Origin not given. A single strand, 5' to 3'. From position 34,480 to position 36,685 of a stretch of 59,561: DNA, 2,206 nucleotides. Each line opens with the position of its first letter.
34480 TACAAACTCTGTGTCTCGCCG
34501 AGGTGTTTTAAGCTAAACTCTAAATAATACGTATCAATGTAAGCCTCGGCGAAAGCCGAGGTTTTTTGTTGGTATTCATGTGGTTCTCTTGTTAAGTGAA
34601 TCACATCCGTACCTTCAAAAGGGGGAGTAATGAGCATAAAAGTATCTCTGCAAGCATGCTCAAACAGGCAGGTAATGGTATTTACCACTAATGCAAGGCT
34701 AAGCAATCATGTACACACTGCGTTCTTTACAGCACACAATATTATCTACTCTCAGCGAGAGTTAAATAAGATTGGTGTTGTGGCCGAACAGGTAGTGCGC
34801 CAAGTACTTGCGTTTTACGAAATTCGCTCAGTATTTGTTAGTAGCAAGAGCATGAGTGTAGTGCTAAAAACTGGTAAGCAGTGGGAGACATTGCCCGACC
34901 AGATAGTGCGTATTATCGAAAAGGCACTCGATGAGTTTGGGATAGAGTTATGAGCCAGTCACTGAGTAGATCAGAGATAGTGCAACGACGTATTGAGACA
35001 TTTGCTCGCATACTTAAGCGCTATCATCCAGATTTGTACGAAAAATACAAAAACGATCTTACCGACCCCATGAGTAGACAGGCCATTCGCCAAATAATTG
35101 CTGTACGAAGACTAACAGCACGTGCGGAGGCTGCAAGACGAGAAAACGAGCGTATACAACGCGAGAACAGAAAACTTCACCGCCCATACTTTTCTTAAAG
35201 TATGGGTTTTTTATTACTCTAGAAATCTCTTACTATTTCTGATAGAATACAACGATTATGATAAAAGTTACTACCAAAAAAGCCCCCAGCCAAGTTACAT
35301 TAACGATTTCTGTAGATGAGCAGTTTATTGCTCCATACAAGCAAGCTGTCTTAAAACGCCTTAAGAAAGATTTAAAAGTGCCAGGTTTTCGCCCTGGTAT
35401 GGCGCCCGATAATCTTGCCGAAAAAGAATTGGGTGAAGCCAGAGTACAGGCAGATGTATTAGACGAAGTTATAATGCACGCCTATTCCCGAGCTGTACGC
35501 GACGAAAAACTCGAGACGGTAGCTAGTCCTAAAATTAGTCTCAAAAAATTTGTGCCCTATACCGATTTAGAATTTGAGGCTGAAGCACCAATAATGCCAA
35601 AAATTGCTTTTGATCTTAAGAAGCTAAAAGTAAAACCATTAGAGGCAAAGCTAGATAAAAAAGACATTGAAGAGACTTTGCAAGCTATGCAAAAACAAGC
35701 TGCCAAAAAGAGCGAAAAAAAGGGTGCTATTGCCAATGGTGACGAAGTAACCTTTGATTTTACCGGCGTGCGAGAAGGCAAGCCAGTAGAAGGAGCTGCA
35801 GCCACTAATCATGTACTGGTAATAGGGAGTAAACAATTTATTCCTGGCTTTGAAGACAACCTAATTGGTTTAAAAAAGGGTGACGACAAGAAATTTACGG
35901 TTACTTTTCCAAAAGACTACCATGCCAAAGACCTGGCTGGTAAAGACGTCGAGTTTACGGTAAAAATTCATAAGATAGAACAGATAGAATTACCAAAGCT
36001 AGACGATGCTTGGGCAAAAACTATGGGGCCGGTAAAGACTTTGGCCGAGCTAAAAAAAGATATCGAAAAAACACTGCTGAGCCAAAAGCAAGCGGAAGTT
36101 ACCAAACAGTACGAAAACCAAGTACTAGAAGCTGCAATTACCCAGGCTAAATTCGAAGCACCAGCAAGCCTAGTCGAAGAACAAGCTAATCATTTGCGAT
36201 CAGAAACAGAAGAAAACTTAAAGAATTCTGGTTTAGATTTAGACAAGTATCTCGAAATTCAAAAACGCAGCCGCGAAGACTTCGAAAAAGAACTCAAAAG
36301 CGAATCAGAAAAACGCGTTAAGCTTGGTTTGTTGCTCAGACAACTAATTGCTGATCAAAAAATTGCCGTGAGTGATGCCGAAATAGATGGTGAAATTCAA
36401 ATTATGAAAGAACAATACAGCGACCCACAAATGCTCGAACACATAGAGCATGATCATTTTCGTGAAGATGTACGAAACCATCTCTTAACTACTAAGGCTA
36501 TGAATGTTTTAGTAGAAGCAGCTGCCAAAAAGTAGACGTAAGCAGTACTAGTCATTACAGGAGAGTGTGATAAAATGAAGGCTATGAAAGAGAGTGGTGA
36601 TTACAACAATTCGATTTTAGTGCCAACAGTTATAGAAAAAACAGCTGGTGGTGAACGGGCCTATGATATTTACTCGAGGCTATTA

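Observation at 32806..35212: tRNA-Leu-adjacent accessory locus: divergent consensus promoters, the large RNA and a coupled two-gene operon as a candidate RNA-protein system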

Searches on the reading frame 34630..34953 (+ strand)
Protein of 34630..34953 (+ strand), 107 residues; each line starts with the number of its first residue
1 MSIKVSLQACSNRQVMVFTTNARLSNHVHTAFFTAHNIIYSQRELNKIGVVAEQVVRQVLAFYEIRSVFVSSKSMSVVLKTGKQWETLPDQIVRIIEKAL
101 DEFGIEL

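Call 8: search_protein_families(library=pfam, proteins=[window:34630-34953:+], max_evalue=10)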
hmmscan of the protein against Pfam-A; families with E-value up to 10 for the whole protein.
window:34630-34953:+ (107 aa): 1 family
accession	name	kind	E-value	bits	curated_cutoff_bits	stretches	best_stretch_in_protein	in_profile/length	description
PF08712.16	Nfu_N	-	5.9e-05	23.5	27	1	8-100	4-85/88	Scaffold protein Nfu/NifU N terminal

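Call 9: search_protein_families(library=phrogs, proteins=[window:34630-34953:+], max_evalue=1)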
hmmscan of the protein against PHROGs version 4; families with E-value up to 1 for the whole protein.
window:34630-34953:+ (107 aa): 1 family
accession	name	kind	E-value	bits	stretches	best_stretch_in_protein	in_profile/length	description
phrog_27082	-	unknown function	0.22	12.4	1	72-101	37-66/80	-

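Call 10: search_protein_families(library=padloc, proteins=[window:34630-34953:+], max_evalue=1)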
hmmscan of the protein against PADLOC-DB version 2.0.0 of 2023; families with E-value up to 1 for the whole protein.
window:34630-34953:+ (107 aa): 0 families

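Call 11: search_protein_families(library=ncbifam, proteins=[window:34630-34953:+], max_evalue=1)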
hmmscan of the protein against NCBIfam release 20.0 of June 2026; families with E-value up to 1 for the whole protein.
window:34630-34953:+ (107 aa): 0 families

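Call 14: find_homologous_proteins(query=window:34630-34953:+)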
Query window:34630-34953:+ (107 aa): 4 proteins with E <= 0.001 among 6 candidates.
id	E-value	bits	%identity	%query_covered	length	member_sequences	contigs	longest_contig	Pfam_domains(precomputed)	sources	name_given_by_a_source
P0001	3.9e-51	189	100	86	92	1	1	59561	-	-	-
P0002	8.4e-34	133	60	99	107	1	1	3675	-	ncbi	-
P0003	3.1e-33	131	62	93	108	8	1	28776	-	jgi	-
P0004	3.9e-31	125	82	69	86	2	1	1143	-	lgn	-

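Call 16: find_encoding_contigs(protein=P0003, flank=10000, max_places=4)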
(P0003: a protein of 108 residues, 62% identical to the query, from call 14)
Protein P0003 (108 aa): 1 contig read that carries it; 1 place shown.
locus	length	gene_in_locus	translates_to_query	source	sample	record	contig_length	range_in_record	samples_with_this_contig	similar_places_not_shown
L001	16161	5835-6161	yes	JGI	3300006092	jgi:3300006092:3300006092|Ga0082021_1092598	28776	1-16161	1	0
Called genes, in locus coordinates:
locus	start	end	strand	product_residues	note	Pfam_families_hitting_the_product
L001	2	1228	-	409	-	?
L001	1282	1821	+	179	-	PF03602:Cons_hypoth95, PF05175:MTS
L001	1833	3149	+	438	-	PF00275:EPSP_synthase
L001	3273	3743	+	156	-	PF01272:GreA_GreB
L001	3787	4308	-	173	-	-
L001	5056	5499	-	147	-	-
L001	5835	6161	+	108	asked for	-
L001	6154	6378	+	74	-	-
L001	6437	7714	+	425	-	PF05697:Trigger_N, PF00254:FKBP_C, PF05698:Trigger_C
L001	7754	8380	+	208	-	PF00574:CLP_protease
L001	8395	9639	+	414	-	PF05977:MFS_3, PF07690:MFS_1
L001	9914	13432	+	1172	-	PF04563:RNA_pol_Rpb2_1, PF04561:RNA_pol_Rpb2_2, PF04565:RNA_pol_Rpb2_3, PF10385:RNA_pol_Rpb2_45, PF00562:RNA_pol_Rpb2_6, PF04560:RNA_pol_Rpb2_7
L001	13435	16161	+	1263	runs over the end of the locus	PF04997:RNA_pol_Rpb1_1, PF00623:RNA_pol_Rpb1_2, PF04983:RNA_pol_Rpb1_3, PF05000:RNA_pol_Rpb1_4 (weak), PF04998:RNA_pol_Rpb1_5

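Call 17: find_encoding_contigs(protein=P0002, flank=10000, max_places=4)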
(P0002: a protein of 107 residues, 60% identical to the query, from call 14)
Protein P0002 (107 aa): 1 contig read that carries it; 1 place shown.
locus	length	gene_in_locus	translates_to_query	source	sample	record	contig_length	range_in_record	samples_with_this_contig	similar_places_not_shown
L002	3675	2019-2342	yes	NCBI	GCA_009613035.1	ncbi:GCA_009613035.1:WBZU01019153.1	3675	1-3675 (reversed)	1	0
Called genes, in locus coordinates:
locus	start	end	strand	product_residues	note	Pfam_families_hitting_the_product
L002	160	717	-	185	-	-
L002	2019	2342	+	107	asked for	-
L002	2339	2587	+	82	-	-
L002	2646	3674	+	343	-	?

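Call 36: find_encoding_contigs(protein=P0004, flank=10000, max_places=4)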
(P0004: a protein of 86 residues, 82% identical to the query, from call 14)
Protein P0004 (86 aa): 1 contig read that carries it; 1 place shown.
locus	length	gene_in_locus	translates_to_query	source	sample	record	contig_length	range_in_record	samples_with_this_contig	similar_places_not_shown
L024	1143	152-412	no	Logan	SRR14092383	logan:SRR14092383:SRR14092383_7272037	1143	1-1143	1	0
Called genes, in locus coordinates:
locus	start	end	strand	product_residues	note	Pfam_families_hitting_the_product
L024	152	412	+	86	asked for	-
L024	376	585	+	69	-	-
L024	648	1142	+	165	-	?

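Call 46: search_solved_structures(query=A4, max_evalue=10, show_alignments=2)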
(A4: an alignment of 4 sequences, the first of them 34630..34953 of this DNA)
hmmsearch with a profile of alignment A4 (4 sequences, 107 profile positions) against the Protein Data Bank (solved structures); distinct sequences matched with E-value up to 10: 2.
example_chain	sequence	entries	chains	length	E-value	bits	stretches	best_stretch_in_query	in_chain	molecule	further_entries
5bwj_A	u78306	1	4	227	0.046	17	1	18-83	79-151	Sensory transduction histidine kinase, putative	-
6df3_C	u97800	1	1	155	0.3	14.4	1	54-97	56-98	Interleukin-24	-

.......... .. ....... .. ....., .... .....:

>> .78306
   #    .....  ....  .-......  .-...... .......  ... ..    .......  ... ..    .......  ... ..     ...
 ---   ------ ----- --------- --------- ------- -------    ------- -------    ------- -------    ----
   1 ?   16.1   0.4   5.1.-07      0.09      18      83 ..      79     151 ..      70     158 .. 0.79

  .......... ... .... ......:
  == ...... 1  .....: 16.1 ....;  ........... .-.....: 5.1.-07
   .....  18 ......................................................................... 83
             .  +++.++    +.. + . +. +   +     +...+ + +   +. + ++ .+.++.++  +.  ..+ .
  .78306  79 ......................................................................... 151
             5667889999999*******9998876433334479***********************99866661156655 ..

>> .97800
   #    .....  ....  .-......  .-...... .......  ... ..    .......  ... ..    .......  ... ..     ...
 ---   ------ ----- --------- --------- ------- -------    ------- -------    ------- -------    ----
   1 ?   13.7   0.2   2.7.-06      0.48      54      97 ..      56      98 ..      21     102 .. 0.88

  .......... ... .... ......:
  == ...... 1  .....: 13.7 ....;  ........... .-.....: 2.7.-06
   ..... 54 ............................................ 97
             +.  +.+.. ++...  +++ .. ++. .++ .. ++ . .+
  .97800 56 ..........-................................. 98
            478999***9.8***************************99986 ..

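Call 52: predict_structure(alignment_id=A4)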
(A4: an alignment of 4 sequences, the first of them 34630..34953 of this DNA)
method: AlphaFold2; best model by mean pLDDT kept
length: 107 residues; sequences in the alignment: 4
mean_pLDDT: 89.5   pTM: 0.82
mean pLDDT of the five models: 89.5, 79.4, 66.0, 42.2, 40.1
residues with pLDDT >= 90: 69; 70-90: 34; 50-70: 3; < 50: 1
segments of 3 or more residues with pLDDT < 50: none
pLDDT, mean of each block of 10 residues (from residue 1): 82 91 87 91 90 95 94 94 87 94 74
secondary structure, 60 per line:
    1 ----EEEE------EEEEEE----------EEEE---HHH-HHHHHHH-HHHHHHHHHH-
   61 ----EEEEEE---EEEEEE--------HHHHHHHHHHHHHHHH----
elements in order: E5-8 E15-20 E31-34 H42-48 H50-59 E65-70 E74-79 H88-103

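Call 56: fold_search(model_id=the predicted structure, library=pdb)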
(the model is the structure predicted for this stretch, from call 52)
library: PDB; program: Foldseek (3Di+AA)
matches with E <= 10: 672; with E <= 0.001: 2
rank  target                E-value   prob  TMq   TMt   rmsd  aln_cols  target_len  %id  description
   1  2ltm_MODEL_1_A        2.6e-04  1.00  0.62  0.62   4.2       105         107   14  Solution NMR Structure of NFU1 Iron-Sulfur Cluster Scaffold Homolog from Homo sapiens, Northeast Structural Ge (released 2012-07-25)
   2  2ffm                  3.0e-04  1.00  0.59  0.74   4.0        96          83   18  X-Ray Crystal Structure of Protein SAV1430 from Staphylococcus aureus. Northeast Structural Genomics Consortium Target Z (released 2005-12-27)
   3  2ltl_MODEL_1_A        1.4e-03  1.00  0.68  0.62   3.4       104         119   12  Solution NMR Structure of NifU-like protein from Saccharomyces cerevisiae, Northeast Structural Genomics Conso (released 2012-07-25)
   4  1pqx_MODEL_1_A        1.5e-03  1.00  0.56  0.64   4.5        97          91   18  Solution NMR Structure of Staphylococcus aureus protein SAV1430. Northeast Structural Genomics Consortium Targ (released 2004-09-07)
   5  2k1h_MODEL_1_A        9.7e-03  0.99  0.51  0.60   4.8        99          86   16  Solution NMR structure of SeR13 from Staphylococcus epidermidis. Northeast Structural Genomics Consortium targ (released 2008-03-18)
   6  6fc3_A                2.8e-02  0.30  0.26  0.18  13.4        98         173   13  Crystal structure of the eIF4E-p20 complex from Saccharomyces cerevisiae (released 2018-06-27)
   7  5dud_B                7.3e-02  0.92  0.43  0.25   6.9        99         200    8  Crystal structure of E. coli YbgJK (released 2016-09-28)
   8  3laj_A                7.3e-02  0.66  0.32  0.25   6.2        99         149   10  The Structure of the Intermediate Complex of the Arginine Repressor from Mycobacterium tuberculosis Bound to its DNA O (released 2010-05-05)
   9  2p5m_A                1.0e-01  0.89  0.42  0.52   4.5        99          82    9  C-terminal domain hexamer of AhrC bound with L-arginine (released 2007-10-30)
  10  6t84                  1.1e-01  0.51  0.42  0.29   7.0       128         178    8  crystal structure of the mycobacterial trehalose monomycolate transport factor A, TtfA (released 2019-12-25)
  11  3lap_A                1.2e-01  0.47  0.30  0.24   6.2        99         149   11  The Structure of the Intermediate Complex of the Arginine Repressor from Mycobacterium tuberculosis Bound to its DNA O (released 2010-05-05)
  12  3laj_E                1.2e-01  0.41  0.30  0.23   6.6        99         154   11  The Structure of the Intermediate Complex of the Arginine Repressor from Mycobacterium tuberculosis Bound to its DNA O (released 2010-05-05)
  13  3bue_A                1.3e-01  0.54  0.32  0.42   6.5        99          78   10  Crystal structure of the C-terminal domain hexamer of ArgR from Mycobacterium tuberculosis (released 2008-01-22)
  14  3bue_D                1.3e-01  0.47  0.31  0.38   6.2        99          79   11  Crystal structure of the C-terminal domain hexamer of ArgR from Mycobacterium tuberculosis (released 2008-01-22)
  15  5me5_A                1.3e-01  0.13  0.25  0.19  13.0       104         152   15  Crystal Structure of eiF4E from C. melo bound to a eIF4G peptide (released 2017-08-23)
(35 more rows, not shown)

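Call 102: search_protein_families(library=pfam, proteins=[L001:3273-3743:+], max_evalue=0.01)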
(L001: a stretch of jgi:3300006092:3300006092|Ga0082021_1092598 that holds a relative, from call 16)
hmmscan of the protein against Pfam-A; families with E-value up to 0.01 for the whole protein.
L001:3273-3743:+ (156 aa): 1 family
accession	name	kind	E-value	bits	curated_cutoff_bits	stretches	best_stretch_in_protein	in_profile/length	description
PF01272.25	GreA_GreB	-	3.2e-11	43.5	26.9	1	80-152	3-76/77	Transcription elongation factor, GreA/GreB, C-term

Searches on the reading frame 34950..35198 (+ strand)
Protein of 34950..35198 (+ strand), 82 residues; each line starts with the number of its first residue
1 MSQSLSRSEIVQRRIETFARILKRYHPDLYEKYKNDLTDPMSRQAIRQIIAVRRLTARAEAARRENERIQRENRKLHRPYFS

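Call 8: search_protein_families(library=pfam, proteins=[window:34950-35198:+], max_evalue=10)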
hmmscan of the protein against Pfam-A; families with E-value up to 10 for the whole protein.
window:34950-35198:+ (82 aa): 3 families
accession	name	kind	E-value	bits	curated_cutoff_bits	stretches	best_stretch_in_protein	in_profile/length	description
PF21924.1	XRCC4_CC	-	0.076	13.6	27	1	45-78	6-37/78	XRCC4 coiled-coil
PF00566.25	RabGAP-TBC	-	0.096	12.8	25.2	1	9-35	132-158/216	Rab-GTPase-TBC domain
PF22062.2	DPOA2_OB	-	0.15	12.5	27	1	8-62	1-50/109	DNA polymerase alpha subunit B, OB domain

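Call 9: search_protein_families(library=phrogs, proteins=[window:34950-35198:+], max_evalue=1)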
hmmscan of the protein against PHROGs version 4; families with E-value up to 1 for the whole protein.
window:34950-35198:+ (82 aa): 0 families

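Call 10: search_protein_families(library=padloc, proteins=[window:34950-35198:+], max_evalue=1)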
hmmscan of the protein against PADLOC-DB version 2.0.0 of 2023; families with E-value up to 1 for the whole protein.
window:34950-35198:+ (82 aa): 0 families

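Call 11: search_protein_families(library=ncbifam, proteins=[window:34950-35198:+], max_evalue=1)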
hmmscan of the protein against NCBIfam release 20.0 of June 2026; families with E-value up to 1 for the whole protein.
window:34950-35198:+ (82 aa): 0 families

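Call 27: find_homologous_proteins(query=window:34950-35198:+)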
Query window:34950-35198:+ (82 aa): 2 proteins with E <= 0.001 among 2 candidates.
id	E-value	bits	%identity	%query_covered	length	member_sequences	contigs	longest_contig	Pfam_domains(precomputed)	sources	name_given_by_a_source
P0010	9.7e-44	164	100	100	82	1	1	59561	-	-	-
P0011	4.6e-32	127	78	100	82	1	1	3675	-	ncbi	-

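Call 93: search_solved_structures(query=window:34950-35198:+, max_evalue=10)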
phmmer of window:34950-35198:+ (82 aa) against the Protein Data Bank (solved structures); distinct sequences matched with E-value up to 10: 6.
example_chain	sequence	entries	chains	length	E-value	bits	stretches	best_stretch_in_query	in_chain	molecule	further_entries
6yqx_A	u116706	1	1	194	0.0011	22.9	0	44-74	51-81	de novo designed TIM barrel DeNovoTIM13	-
7p12_A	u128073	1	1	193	0.0018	22.2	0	44-74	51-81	DeNovoTIM13-SB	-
5k7v_A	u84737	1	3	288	0.12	16.5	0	2-55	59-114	Designed protein HR00C3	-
6vfh_B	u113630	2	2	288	0.24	15.5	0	2-57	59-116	T33_dn10B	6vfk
7esh_A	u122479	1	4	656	1.5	12.9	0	5-33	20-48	amylosucrase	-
2gd7_A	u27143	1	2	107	4.9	11.4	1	20-76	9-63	HEXIM1 protein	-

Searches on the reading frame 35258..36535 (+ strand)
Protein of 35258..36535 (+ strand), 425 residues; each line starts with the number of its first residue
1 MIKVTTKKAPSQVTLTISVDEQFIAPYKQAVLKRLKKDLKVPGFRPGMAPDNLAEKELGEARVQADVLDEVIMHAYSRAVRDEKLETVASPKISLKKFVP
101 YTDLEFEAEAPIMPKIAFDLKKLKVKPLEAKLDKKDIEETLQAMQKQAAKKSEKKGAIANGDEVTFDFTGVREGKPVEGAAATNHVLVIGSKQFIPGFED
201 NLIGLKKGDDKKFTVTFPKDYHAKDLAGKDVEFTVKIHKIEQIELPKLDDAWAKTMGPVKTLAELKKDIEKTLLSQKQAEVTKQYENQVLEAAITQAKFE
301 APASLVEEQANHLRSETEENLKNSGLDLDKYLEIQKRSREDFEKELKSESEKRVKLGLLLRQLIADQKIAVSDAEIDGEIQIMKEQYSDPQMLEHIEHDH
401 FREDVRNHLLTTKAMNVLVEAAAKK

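Call 21: find_related_loci(query=window:35258-36535:+, collection=genome_contigs, flank=6000)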
Query window:35258-36535:+ (425 aa) in genome_contigs; peptide patterns used: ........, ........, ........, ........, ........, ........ (x = any residue, [..] = any of these).
296 stretches matched a pattern; 7 encode a relative of the query (tblastn E <= 1e-3); 5 distinct loci.
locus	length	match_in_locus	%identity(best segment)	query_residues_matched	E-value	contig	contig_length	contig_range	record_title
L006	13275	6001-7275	92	1-425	0e+0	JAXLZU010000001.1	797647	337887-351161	MAG: Candidatus Saccharibacteria bacterium isolate STL-PAT10 C2.14.fa-1, whole genome shotgun sequence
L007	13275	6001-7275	91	1-425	0e+0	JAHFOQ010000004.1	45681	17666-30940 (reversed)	MAG: bacterium isolate nzgw507 NODE_327_length_45682_cov_4.575931, whole genome shotgun sequence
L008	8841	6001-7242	28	11-422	1e-51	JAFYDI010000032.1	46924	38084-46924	MAG: Lachnospiraceae bacterium isolate RGIG6987 Sheep_Rumen.Co__c1013587, whole genome shotgun sequence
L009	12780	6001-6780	31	161-424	4e-34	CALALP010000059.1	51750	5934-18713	MAG TPA_asm: uncultured Lachnoanaerobaculum sp. isolate ERR589649_bin.67_CONCOCT_v1.1_MAG genome assembly, contig: ERZ77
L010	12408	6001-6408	27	32-169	4e-5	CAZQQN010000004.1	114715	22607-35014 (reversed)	MAG TPA_asm: uncultured Sphingobacteriales bacterium isolate SRP185896_co2_125 genome assembly, contig: NODE_21_length_1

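Call 102: search_protein_families(library=pfam, proteins=[L007:5438-5920:+, L007:1067-2500:+], max_evalue=0.01)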
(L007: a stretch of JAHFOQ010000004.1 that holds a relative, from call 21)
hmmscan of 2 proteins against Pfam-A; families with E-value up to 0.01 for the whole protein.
L007:5438-5920:+ (160 aa): 0 families

L007:1067-2500:+ (477 aa): 1 family
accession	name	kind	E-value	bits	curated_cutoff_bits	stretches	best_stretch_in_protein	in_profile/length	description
PF00275.25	EPSP_synthase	-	1.1e-77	261.9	22.8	1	50-467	2-417/417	EPSP synthase (3-phosphoshikimate 1-carboxyvinyltransferase)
